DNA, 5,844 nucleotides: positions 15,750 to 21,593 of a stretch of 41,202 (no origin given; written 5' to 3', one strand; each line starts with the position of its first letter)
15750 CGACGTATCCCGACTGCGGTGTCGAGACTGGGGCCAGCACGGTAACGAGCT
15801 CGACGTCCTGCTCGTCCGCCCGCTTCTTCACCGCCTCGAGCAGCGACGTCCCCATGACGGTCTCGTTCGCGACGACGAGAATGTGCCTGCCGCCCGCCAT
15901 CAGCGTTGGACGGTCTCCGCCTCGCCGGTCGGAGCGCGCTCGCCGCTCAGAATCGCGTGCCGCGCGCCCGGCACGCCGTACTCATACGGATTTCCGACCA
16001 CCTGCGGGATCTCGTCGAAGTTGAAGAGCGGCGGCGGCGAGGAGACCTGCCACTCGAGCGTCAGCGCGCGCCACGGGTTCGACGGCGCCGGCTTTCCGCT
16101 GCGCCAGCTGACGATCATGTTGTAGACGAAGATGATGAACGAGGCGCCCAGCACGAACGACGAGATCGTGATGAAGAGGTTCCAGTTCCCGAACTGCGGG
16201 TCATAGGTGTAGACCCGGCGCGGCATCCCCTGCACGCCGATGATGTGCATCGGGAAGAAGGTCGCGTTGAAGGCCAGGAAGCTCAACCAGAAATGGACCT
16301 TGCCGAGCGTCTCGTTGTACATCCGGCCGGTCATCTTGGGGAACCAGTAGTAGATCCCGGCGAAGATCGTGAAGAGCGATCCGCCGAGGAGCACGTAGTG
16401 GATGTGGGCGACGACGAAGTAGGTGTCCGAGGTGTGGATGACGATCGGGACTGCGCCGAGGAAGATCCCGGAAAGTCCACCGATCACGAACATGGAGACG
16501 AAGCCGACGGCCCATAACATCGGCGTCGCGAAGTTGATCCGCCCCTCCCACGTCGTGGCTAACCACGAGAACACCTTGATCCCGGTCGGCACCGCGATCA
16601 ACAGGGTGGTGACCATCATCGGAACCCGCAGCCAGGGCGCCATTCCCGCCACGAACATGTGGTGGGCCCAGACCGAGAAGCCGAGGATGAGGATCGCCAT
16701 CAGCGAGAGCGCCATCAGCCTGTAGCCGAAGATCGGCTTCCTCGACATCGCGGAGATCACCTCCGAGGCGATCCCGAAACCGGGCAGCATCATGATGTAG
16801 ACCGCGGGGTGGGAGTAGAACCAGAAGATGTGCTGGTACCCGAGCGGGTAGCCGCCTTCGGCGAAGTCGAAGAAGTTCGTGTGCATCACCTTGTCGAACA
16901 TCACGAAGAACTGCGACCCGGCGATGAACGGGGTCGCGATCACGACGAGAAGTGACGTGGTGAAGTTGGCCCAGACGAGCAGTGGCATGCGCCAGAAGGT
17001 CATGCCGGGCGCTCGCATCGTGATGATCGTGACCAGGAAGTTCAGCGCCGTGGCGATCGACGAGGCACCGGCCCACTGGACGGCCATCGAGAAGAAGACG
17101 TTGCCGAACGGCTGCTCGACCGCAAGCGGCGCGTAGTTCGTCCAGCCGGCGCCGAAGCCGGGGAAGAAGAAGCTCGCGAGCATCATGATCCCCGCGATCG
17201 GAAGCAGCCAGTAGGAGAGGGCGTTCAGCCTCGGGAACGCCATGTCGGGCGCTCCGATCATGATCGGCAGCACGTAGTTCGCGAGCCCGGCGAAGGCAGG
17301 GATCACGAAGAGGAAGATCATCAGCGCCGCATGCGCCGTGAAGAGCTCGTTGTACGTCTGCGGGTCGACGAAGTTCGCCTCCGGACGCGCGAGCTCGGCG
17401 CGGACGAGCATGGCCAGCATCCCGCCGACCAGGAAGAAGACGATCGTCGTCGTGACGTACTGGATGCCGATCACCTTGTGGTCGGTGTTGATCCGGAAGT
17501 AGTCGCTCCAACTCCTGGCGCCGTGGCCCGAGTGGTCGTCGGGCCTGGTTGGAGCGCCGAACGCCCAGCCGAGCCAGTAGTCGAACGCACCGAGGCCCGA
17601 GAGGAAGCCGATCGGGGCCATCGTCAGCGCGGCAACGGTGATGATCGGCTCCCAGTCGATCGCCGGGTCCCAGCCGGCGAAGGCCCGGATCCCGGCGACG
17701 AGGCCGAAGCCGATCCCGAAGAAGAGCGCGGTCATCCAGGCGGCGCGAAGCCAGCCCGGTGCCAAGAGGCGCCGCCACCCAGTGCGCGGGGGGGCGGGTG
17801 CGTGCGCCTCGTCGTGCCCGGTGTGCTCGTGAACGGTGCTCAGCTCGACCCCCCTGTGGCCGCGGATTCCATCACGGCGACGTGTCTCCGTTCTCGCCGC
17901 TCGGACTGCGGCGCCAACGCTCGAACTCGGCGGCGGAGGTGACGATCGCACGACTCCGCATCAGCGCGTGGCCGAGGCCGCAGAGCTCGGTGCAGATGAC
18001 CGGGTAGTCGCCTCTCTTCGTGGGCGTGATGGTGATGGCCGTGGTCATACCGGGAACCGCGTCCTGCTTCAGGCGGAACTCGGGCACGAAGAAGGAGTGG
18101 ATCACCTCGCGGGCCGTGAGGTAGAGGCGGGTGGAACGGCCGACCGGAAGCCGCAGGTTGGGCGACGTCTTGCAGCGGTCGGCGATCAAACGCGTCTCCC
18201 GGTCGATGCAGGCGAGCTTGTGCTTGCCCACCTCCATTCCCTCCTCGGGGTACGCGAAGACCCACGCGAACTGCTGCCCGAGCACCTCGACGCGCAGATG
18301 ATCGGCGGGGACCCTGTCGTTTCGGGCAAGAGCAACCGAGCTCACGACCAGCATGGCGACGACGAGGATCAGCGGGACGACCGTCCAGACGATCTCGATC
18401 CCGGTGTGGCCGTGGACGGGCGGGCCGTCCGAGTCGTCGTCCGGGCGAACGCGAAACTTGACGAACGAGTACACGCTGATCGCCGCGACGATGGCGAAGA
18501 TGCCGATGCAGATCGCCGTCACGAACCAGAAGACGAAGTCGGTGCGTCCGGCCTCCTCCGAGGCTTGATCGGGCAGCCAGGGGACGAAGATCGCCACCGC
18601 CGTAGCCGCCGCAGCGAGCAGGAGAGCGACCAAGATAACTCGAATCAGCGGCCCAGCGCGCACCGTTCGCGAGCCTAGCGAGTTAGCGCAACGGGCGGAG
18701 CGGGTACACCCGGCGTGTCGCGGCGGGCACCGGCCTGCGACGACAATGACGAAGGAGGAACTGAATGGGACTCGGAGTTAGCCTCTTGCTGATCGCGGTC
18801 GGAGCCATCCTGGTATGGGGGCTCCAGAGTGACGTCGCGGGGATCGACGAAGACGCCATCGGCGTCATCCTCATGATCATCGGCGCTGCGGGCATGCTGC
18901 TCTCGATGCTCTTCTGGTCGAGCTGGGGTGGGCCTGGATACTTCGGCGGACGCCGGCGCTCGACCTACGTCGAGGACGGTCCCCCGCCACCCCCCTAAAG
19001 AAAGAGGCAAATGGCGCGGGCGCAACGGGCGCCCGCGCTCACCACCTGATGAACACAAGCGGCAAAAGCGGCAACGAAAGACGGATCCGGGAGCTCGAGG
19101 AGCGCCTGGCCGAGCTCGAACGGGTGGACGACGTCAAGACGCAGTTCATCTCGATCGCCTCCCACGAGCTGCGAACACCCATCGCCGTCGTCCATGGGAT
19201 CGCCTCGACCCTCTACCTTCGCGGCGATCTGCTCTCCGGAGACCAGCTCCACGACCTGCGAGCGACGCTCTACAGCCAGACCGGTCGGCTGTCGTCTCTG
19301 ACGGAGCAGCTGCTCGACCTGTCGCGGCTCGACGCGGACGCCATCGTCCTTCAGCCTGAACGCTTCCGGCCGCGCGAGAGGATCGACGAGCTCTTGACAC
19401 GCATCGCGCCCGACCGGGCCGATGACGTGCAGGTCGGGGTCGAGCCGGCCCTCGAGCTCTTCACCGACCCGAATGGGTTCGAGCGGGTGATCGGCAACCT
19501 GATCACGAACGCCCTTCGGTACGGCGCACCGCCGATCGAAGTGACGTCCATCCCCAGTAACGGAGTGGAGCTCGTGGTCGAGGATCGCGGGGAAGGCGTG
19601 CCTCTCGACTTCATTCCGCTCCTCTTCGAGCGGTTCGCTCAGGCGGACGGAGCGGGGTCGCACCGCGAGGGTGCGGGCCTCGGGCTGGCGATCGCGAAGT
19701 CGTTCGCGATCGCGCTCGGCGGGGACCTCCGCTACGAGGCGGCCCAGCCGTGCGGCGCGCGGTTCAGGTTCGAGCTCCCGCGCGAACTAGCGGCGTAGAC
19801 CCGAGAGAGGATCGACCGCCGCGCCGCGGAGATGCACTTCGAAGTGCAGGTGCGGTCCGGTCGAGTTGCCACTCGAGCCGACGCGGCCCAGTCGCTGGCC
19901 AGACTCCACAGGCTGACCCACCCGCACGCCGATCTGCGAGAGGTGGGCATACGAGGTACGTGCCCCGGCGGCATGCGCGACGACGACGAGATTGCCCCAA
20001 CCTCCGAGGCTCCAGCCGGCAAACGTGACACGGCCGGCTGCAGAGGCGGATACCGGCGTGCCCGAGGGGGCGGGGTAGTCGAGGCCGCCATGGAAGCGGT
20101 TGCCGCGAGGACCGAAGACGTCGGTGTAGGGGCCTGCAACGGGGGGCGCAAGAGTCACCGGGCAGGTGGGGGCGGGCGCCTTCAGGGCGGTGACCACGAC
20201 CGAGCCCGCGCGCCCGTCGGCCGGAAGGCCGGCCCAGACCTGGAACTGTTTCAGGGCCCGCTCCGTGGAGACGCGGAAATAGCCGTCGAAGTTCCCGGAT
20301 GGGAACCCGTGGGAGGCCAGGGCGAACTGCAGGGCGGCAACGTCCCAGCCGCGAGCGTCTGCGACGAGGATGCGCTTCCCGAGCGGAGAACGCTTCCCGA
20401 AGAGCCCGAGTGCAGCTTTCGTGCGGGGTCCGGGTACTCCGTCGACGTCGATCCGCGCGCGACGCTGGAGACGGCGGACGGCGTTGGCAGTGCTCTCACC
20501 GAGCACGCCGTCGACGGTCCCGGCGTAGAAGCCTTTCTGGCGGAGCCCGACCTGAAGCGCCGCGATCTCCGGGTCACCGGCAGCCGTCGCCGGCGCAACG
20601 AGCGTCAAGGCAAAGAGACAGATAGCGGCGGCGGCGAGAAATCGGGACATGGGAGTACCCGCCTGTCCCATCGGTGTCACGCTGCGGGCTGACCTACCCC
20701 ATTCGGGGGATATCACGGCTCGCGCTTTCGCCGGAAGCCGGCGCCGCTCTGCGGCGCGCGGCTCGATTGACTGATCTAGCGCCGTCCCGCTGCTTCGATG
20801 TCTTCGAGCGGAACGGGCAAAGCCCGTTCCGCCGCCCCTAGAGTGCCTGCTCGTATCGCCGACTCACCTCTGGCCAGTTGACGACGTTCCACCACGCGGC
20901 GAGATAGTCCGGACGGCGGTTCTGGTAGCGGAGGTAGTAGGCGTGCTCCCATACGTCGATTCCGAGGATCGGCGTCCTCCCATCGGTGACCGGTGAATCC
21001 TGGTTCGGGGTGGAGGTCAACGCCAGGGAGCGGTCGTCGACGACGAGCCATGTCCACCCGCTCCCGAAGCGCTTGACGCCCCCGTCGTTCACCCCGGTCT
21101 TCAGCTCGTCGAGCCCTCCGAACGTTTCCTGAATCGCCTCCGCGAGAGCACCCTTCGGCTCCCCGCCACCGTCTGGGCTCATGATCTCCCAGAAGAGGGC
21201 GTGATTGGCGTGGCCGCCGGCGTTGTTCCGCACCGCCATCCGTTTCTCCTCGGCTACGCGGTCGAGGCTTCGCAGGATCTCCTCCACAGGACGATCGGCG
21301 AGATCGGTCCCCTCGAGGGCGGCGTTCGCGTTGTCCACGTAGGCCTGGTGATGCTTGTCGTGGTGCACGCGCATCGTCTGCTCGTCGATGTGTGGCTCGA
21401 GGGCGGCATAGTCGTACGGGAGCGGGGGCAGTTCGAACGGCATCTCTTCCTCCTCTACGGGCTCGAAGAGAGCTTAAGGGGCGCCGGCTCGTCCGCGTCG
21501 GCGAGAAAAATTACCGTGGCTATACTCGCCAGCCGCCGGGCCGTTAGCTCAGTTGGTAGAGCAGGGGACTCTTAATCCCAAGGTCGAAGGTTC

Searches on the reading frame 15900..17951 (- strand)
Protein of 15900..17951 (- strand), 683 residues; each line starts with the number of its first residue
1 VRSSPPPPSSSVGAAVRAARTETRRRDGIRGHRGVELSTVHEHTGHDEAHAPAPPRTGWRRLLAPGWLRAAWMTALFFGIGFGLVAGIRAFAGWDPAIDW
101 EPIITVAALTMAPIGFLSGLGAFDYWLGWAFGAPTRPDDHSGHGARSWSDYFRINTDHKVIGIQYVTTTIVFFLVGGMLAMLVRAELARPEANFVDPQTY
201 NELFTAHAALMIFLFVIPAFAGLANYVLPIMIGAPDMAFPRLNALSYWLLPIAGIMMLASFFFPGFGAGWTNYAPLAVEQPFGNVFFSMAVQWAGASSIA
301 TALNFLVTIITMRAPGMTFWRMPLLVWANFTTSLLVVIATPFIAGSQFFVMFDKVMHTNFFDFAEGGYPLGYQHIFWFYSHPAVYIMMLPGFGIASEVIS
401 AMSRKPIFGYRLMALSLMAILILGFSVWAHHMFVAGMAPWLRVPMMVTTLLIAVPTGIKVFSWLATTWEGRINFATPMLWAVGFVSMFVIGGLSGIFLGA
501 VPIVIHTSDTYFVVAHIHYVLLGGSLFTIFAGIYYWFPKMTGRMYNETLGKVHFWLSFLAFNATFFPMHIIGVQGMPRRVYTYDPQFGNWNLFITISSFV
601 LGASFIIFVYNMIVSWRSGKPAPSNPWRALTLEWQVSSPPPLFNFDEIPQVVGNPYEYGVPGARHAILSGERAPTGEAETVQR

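Call 73: search_protein_families(library=pfam, proteins=[window:15900-17951:-], max_evalue=0.00001)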
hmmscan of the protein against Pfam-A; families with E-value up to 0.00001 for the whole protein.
window:15900-17951:- (683 aa): 1 family
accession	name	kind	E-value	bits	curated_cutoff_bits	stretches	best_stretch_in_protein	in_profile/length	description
PF00115.25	COX1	-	7.8e-151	503.3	34.8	1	161-600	2-436/436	Cytochrome C and Quinol oxidase polypeptide I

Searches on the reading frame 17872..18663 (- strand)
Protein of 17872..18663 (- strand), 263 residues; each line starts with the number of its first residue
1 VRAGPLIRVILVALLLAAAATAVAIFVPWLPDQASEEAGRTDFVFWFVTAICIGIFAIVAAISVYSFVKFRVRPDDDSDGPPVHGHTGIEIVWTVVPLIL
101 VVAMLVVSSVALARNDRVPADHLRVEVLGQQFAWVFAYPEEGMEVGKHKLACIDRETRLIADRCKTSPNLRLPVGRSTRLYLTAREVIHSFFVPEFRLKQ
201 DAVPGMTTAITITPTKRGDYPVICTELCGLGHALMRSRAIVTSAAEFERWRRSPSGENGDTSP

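Call 73: search_protein_families(library=pfam, proteins=[window:17872-18663:-], max_evalue=0.00001)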
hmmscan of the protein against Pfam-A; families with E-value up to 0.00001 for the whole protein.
window:17872-18663:- (263 aa): 2 families
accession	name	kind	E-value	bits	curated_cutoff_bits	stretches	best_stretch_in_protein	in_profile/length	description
PF00116.26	COX2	-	2.8e-15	56.7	22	1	124-236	2-114/120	Cytochrome C oxidase subunit II, periplasmic domain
PF02790.20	COX2_TM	-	9.6e-10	38.9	22.8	1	30-107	8-84/88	Cytochrome C oxidase subunit II, transmembrane domain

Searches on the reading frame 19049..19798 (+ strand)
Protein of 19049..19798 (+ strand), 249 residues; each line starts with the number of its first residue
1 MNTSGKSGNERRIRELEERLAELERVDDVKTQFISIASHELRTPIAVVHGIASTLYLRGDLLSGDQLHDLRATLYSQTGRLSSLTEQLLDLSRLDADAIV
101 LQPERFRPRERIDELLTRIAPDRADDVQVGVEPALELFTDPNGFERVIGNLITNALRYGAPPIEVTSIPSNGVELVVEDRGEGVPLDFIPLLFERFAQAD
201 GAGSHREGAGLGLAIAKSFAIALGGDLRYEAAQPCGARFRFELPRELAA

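Call 73: search_protein_families(library=pfam, proteins=[window:19049-19798:+], max_evalue=0.00001)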
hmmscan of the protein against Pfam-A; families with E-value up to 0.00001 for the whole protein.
window:19049-19798:+ (249 aa): 2 families
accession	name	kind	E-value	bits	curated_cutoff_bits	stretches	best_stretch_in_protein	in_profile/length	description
PF02518.31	HATPase_c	-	3.3e-21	76.2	26.4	1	140-246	2-110/111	Histidine kinase-, DNA gyrase B-, and HSP90-like ATPase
PF00512.31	HisKA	-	2.3e-14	53.6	26.9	1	30-96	2-65/66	His Kinase A (phospho-acceptor) domain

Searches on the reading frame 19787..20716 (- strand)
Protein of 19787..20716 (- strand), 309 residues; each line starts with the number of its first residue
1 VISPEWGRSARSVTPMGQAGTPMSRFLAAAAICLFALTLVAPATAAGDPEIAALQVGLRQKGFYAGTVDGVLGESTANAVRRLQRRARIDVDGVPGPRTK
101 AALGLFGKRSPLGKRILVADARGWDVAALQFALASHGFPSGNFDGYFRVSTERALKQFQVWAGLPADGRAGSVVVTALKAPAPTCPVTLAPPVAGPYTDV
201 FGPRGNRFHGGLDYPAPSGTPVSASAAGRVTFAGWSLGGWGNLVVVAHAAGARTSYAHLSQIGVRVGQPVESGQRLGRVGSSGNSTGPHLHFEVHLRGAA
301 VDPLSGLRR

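Call 6: search_protein_families(library=pfam, proteins=[window:19787-20716:-], max_evalue=0.01)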
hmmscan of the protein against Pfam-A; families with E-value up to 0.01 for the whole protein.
window:19787-20716:- (309 aa): 4 families
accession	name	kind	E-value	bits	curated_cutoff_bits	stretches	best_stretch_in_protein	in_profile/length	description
PF01551.29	Peptidase_M23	-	2.6e-33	114.5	28.7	1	207-303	1-96/96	Peptidase family M23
PF01471.23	PG_binding_1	-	5.1e-32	110.3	23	2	48-103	2-57/57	Putative peptidoglycan binding domain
PF08823.16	PG_binding_2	-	6.4e-05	23.6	21.1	0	127-159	19-51/74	Putative peptidoglycan binding domain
PF09374.15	PG_binding_3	-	0.00022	21.8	24.6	0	78-118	1-43/76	Predicted Peptidoglycan domain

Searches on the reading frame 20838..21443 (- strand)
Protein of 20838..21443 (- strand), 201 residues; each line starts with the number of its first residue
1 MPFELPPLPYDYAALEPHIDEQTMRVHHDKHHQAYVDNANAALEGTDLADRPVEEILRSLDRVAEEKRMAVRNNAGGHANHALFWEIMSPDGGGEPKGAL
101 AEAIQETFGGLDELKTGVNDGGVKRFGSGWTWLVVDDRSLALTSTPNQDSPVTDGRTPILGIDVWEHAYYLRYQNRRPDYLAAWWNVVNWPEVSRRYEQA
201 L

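Call 6: search_protein_families(library=pfam, proteins=[window:20838-21443:-], max_evalue=0.01)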
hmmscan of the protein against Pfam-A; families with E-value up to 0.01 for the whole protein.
window:20838-21443:- (201 aa): 2 families
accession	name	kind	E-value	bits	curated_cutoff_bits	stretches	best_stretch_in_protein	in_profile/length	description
PF02777.23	Sod_Fe_C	-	2e-39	134.2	20.9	1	96-196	1-102/102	Iron/manganese superoxide dismutases, C-terminal domain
PF00081.27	Sod_Fe_N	-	1.4e-33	115.6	27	1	3-89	2-82/82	Iron/manganese superoxide dismutases, alpha-hairpin domain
